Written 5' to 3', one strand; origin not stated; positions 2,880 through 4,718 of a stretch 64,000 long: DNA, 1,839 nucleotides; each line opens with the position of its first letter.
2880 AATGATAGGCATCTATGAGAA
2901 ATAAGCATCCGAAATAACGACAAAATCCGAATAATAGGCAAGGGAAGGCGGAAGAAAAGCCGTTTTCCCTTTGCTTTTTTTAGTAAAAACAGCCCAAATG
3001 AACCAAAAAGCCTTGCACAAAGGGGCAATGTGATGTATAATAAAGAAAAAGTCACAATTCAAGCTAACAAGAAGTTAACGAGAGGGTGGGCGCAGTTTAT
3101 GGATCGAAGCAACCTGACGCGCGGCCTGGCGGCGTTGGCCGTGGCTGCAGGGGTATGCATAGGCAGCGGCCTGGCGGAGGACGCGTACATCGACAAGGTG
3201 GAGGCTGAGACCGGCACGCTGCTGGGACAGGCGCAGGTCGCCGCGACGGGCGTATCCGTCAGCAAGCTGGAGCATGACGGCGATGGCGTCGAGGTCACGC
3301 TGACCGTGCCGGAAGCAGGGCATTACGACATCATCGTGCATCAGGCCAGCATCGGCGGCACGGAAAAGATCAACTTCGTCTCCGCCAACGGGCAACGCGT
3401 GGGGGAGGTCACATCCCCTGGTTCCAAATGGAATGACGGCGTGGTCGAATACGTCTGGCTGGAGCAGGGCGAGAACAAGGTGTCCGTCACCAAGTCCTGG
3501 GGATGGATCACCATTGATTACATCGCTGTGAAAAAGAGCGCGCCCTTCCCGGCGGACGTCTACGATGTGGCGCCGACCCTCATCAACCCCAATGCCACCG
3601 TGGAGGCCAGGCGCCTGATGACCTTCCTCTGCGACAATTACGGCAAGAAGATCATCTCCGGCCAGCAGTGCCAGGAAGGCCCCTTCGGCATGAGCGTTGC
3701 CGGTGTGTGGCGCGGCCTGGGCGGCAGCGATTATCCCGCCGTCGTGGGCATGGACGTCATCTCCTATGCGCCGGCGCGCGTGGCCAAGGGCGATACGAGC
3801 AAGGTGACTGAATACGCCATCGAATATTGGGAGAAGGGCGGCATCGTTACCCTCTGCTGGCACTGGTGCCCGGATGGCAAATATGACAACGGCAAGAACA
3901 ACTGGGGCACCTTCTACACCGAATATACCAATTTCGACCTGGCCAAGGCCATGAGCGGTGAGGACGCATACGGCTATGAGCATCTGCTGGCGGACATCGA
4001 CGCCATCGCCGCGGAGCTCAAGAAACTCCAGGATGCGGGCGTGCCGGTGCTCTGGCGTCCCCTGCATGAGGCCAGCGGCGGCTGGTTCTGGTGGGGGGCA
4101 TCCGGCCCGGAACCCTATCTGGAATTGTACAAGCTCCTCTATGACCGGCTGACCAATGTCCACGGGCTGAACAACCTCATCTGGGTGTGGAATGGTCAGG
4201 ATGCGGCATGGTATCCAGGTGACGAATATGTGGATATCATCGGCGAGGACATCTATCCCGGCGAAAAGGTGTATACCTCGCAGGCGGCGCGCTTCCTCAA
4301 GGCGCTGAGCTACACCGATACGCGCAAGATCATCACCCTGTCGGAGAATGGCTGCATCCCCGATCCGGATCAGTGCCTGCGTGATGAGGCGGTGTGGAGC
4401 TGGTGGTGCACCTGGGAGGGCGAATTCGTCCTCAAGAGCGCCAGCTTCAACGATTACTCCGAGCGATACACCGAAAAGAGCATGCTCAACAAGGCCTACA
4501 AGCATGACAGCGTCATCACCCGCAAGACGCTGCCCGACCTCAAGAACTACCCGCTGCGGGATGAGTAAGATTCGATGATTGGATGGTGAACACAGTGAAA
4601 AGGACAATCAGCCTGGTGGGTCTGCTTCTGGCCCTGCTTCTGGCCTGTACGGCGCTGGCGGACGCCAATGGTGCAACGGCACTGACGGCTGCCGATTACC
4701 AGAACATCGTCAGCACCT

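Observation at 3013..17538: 14.5-kb single-promoter operon with one giant binding protein, two separate ABC permease pairs, and no ATPase or regulator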

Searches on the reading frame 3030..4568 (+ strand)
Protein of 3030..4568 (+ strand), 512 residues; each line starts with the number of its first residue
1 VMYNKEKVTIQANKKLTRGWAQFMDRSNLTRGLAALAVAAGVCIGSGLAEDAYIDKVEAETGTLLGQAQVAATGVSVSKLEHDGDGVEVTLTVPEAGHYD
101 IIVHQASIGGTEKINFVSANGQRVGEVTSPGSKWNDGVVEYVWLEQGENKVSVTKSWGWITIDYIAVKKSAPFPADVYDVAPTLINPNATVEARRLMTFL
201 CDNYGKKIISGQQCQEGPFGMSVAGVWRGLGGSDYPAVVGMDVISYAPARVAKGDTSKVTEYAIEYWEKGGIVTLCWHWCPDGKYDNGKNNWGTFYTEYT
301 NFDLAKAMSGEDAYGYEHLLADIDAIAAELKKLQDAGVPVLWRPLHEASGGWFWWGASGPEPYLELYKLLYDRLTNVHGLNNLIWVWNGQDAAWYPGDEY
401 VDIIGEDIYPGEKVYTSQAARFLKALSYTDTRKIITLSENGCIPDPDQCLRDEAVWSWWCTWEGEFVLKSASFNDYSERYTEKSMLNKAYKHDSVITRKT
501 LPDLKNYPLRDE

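Call 3: search_protein_families(library=pfam, proteins=[window:3030-4568:+], max_evalue=0.01)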
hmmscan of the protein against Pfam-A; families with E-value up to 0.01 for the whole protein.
window:3030-4568:+ (512 aa): 2 families
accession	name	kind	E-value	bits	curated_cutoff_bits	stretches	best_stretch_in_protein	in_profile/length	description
PF02156.21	Glyco_hydro_26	-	1.2e-72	245.4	20.2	1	185-471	1-292/311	Glycosyl hydrolase family 26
PF16990.11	CBM_35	-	8.5e-13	49.1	28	1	58-168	4-119/121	Carbohydrate binding module (family 35)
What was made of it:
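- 3099..4568 (+): Secreted CBM35-GH26 endo-β-1,4-mannanase. The ORF opens at GTG 3030, but ATG 3099 is the likelier start. Pfam GH26 1e-72 and CBM35 8e-13 (call 3).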

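Call 13: search_protein_families(library=ncbifam, proteins=[window:3099-4568:+], max_evalue=0.001)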
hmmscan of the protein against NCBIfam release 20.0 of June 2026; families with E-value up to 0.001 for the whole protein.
window:3099-4568:+ (489 aa): 0 families

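Call 39: search_solved_structures(query=window:3099-4568:+, max_evalue=1e-10)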
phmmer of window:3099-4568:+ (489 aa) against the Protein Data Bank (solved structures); distinct sequences matched with E-value up to 1e-10: 32.
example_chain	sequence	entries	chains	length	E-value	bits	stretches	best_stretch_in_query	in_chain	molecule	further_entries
3zm8_A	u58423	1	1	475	3.3e-90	306.2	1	37-474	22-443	GH26 ENDO-BETA-1,4-MANNANASE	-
6hpf_A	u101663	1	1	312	3.7e-76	259.8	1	159-453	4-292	endo-b-mannanase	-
6ueh_A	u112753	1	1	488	5e-53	183.5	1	66-473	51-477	Cow rumen GH26 endo-mannanase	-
3wdq_A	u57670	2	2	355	9.2e-51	176.1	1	156-462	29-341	Beta-mannanase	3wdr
6hf2_A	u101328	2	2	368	6.1e-50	173.3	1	152-482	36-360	Glycosyl hydrolase family 26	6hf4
6q75_A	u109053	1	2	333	4e-35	124.5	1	162-441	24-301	GH26A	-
2qha_A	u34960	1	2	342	1.2e-24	89.9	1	162-388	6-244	Beta-1,4-mannanase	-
3cbw_A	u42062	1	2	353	1.3e-24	89.8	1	151-388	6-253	YdhT protein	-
7eet_A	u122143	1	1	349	1.5e-24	89.6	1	163-389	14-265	Mannanase KMAN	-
6d2w_A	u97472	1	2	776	5.4e-24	87.7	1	149-443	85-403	Aryl-phospho-beta-D-glucosidase BglC, GH1 family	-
2whk_A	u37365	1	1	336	1.3e-23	86.5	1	162-388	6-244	MANNAN ENDO-1,4-BETA-MANNOSIDASE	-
6d2x_A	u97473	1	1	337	6.6e-23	84.2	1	164-443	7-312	Aryl-phospho-beta-D-glucosidase BglC, GH1 family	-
1r7o_A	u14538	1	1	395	2.9e-21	78.7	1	143-387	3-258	mannanase A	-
12nq_A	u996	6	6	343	2.5e-20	75.7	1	211-394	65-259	Glycoside hydrolase family 26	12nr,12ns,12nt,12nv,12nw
12nu_A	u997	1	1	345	2.5e-20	75.6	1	211-394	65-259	Glycoside hydrolase family 26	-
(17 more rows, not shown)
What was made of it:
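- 3099..4568 (+): Best PDB match is 3zm8, a GH26-CBM35 mannanase, at 3e-90 (call 39).
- On GH26 endo-β-1,4-mannanase: 3zm8 at 3e-90 and other solved endo-mannanases (call 39).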
